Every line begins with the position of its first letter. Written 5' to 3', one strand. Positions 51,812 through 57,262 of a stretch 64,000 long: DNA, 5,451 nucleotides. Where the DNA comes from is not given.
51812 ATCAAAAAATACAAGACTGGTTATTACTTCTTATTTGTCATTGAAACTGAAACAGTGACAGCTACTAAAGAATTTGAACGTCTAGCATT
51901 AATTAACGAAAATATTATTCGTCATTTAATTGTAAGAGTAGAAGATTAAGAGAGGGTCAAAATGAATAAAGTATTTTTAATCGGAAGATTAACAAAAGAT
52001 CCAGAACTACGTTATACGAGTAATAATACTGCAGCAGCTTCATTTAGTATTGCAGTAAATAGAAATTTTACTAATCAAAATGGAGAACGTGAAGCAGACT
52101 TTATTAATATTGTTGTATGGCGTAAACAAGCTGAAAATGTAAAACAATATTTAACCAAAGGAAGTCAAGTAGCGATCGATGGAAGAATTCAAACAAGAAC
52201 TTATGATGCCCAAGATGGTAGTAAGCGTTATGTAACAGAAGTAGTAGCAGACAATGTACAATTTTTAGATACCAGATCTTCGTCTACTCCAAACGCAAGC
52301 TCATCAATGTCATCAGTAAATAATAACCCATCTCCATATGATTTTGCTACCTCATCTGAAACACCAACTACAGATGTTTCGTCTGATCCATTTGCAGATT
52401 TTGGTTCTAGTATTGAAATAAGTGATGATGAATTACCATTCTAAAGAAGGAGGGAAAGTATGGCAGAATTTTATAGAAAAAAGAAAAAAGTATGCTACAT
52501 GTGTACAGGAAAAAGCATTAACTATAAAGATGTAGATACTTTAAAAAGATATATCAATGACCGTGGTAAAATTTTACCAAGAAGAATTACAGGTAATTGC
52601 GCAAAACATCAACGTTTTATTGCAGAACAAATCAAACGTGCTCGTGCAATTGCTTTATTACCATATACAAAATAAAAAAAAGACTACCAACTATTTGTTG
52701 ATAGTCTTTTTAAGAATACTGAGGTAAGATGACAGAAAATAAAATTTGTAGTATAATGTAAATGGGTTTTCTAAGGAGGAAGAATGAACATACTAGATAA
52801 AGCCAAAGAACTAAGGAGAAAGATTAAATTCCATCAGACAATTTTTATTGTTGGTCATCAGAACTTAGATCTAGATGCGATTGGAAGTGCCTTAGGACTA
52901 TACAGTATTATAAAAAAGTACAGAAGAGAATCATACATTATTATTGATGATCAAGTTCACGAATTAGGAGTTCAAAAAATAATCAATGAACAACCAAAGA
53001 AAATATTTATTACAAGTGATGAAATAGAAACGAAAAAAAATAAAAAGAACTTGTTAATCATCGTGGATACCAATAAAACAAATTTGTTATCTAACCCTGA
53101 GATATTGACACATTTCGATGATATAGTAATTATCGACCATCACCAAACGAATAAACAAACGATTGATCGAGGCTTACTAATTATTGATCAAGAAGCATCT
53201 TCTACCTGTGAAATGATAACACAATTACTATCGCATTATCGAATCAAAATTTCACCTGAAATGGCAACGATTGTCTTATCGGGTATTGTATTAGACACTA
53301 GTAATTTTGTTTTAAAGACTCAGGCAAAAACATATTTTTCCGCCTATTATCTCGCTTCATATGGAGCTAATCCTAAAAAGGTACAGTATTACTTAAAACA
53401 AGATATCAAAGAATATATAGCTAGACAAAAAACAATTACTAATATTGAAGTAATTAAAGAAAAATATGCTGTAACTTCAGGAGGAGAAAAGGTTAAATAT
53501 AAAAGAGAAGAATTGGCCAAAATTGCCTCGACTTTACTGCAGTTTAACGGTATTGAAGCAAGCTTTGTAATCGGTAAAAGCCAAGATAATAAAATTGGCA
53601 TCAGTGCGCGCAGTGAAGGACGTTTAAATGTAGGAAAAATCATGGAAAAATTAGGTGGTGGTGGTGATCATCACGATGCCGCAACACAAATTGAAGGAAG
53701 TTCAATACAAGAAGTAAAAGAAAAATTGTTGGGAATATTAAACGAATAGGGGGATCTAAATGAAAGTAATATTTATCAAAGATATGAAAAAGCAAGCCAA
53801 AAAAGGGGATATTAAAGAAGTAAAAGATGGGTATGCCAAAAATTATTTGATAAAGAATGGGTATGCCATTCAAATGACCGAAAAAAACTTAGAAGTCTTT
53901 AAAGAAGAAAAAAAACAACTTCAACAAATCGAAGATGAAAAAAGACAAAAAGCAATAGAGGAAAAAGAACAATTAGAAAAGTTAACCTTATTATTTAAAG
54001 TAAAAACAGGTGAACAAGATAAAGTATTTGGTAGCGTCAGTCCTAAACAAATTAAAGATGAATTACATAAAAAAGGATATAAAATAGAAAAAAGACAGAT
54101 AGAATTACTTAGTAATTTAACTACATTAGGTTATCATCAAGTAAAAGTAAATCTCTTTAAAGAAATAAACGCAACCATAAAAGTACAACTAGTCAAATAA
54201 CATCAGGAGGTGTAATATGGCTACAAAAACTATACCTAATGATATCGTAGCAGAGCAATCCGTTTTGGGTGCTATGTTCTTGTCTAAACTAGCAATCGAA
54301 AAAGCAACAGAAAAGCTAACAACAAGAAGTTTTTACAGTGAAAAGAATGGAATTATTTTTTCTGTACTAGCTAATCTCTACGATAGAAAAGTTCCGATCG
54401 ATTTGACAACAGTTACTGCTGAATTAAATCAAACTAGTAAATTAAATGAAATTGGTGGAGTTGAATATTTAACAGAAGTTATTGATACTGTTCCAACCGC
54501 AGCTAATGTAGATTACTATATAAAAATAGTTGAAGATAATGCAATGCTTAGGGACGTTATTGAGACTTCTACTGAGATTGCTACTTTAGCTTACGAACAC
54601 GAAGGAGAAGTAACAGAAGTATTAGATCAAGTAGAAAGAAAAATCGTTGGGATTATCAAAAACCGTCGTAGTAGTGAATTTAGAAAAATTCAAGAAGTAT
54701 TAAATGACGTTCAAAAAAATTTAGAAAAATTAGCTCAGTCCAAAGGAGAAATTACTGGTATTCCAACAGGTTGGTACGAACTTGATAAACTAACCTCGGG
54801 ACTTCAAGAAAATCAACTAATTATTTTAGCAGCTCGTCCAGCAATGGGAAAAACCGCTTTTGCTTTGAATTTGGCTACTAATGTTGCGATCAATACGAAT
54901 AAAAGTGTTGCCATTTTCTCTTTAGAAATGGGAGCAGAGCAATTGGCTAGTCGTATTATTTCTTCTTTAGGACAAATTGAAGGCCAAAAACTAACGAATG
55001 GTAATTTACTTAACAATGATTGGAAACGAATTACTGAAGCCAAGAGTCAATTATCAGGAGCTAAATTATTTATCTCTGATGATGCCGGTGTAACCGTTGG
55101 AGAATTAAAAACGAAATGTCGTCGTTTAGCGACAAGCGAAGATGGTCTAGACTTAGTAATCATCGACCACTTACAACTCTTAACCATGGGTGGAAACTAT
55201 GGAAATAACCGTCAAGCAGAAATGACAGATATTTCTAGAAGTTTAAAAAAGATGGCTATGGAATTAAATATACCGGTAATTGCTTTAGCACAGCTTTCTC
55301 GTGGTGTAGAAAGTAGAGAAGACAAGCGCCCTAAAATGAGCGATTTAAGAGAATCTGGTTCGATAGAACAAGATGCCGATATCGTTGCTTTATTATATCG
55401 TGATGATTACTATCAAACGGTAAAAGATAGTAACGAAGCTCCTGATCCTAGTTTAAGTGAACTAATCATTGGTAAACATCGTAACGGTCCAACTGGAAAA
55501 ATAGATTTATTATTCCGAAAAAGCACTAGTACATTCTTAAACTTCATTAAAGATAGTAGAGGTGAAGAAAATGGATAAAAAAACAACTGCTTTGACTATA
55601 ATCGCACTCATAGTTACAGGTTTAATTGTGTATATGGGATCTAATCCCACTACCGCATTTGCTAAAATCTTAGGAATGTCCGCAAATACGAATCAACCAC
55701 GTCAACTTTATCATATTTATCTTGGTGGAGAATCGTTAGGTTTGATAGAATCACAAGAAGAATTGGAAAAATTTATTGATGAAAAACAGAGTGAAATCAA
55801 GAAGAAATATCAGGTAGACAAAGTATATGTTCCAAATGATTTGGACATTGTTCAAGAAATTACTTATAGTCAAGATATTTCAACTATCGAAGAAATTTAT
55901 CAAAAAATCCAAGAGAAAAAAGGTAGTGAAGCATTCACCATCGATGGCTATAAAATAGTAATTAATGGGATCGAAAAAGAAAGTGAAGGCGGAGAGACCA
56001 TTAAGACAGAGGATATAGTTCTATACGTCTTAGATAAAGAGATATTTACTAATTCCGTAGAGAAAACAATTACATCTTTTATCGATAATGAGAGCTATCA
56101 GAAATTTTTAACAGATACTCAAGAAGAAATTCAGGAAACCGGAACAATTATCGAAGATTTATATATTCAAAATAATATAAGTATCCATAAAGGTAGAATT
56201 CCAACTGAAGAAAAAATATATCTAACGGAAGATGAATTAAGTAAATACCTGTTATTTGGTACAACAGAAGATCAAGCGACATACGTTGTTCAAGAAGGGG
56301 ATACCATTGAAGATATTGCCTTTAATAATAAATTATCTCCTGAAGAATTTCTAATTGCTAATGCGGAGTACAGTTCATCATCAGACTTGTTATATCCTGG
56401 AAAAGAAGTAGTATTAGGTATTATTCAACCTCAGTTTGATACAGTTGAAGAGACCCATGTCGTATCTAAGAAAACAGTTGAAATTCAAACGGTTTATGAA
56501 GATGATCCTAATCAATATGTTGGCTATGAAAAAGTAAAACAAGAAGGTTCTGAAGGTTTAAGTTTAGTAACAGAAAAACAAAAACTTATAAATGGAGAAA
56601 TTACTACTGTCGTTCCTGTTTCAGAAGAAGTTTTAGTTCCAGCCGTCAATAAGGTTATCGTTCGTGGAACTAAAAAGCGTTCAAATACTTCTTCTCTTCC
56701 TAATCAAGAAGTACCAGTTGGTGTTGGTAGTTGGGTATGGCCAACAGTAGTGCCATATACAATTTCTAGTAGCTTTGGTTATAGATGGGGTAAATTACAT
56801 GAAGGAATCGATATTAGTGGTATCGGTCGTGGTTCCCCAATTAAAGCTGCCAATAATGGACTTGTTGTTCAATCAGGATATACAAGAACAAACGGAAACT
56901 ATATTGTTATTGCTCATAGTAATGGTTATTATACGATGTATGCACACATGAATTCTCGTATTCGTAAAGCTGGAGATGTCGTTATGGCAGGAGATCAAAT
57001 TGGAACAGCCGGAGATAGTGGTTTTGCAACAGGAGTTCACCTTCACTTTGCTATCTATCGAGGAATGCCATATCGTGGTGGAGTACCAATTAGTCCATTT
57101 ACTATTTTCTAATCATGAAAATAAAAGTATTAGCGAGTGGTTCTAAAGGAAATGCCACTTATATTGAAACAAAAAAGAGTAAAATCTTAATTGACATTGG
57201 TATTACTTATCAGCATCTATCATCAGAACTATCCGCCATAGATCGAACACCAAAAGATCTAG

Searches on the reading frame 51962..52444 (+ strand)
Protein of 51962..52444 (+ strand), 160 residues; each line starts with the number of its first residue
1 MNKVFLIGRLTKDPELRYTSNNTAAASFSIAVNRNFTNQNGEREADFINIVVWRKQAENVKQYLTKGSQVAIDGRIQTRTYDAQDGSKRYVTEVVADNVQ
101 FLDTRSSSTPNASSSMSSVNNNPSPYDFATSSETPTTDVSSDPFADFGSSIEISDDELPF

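Call 56: search_protein_families(library=pfam, max_evalue=0.000001, proteins=[window:51962-52444:+])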
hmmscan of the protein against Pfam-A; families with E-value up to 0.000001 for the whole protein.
window:51962-52444:+ (160 aa): 1 family
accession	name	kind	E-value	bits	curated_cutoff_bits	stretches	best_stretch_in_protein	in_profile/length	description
PF00436.31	SSB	-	4.7e-41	139.5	26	1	1-102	1-104/104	Single-strand binding protein family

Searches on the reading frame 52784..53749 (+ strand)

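Call 56: search_protein_families(library=pfam, max_evalue=0.000001, proteins=[window:52784-53749:+])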
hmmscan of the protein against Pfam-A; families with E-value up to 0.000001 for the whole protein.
window:52784-53749:+ (321 aa): 2 families
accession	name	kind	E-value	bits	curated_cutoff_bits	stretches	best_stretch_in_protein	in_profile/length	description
PF01368.27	DHH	-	2.2e-23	83.3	28.1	1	19-168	1-125/125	DHH family, N-terminal domain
PF02272.25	DHHA1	-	1.8e-11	44.8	25.9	1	237-316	11-97/102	DHHA1 domain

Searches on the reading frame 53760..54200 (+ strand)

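Call 56: search_protein_families(library=pfam, max_evalue=0.000001, proteins=[window:53760-54200:+])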
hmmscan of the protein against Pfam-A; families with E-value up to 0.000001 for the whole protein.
window:53760-54200:+ (146 aa): 2 families
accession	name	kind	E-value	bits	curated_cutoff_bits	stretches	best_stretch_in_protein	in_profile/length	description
PF03948.19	Ribosomal_L9_C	-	2.8e-22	79.4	23.2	1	64-145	2-85/86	Ribosomal protein L9, C-terminal domain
PF01281.25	Ribosomal_L9_N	-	6.1e-19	67.8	20.7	1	1-46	1-46/47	Ribosomal protein L9, N-terminal domain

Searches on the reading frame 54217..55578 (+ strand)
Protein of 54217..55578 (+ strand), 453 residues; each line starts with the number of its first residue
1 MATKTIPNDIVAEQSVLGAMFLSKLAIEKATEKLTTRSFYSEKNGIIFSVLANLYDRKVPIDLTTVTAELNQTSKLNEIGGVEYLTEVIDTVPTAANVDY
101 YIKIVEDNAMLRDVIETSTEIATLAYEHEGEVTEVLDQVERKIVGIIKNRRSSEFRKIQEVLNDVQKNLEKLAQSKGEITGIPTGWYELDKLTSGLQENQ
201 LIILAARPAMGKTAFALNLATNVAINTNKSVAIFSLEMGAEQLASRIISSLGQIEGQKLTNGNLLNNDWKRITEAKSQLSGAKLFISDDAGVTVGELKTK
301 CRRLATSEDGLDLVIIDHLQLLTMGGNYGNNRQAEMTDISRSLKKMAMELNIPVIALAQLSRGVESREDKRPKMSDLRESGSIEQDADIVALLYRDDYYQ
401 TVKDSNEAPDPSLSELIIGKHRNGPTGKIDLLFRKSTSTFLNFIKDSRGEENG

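Call 56: search_protein_families(library=pfam, max_evalue=0.000001, proteins=[window:54217-55578:+])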
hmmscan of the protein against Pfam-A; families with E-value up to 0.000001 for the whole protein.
window:54217-55578:+ (453 aa): 3 families
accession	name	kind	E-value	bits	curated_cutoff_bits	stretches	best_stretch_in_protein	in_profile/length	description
PF03796.21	DnaB_C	-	5.9e-103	344.1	27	1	181-441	1-254/255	DnaB-like helicase C terminal domain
PF00772.26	DnaB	-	9.9e-30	103.1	23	1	7-107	3-103/103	DnaB-like helicase N terminal domain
PF13481.12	AAA_25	-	2.3e-12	47.4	27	1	190-360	23-190/195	AAA domain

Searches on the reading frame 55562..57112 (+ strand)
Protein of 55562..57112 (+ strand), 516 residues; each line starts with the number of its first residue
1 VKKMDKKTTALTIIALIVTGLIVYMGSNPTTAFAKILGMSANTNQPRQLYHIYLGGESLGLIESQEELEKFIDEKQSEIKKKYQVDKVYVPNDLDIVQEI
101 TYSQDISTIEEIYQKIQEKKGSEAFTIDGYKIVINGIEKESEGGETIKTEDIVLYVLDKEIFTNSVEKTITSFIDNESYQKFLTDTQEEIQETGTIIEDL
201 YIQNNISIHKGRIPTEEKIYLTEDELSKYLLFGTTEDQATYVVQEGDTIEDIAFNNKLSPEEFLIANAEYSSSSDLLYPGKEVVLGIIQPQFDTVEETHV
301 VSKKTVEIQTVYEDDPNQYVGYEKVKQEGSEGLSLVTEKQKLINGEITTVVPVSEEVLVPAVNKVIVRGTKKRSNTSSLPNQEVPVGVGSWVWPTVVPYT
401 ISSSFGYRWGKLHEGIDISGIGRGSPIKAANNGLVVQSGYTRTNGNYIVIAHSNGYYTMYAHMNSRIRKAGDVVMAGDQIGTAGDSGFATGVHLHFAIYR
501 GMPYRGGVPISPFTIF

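Call 56: search_protein_families(library=pfam, max_evalue=0.000001, proteins=[window:55562-57112:+])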
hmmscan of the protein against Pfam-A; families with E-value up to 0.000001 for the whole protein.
window:55562-57112:+ (516 aa): 3 families
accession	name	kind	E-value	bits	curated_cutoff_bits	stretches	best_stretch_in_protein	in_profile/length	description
PF01551.29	Peptidase_M23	-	9.3e-26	90.3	28.7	1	412-500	2-89/96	Peptidase family M23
PF07501.17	G5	-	3e-15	56.6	23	1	298-371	2-75/75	G5 domain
PF01476.26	LysM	-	1.8e-07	31.4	20.9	1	241-284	1-41/43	LysM domain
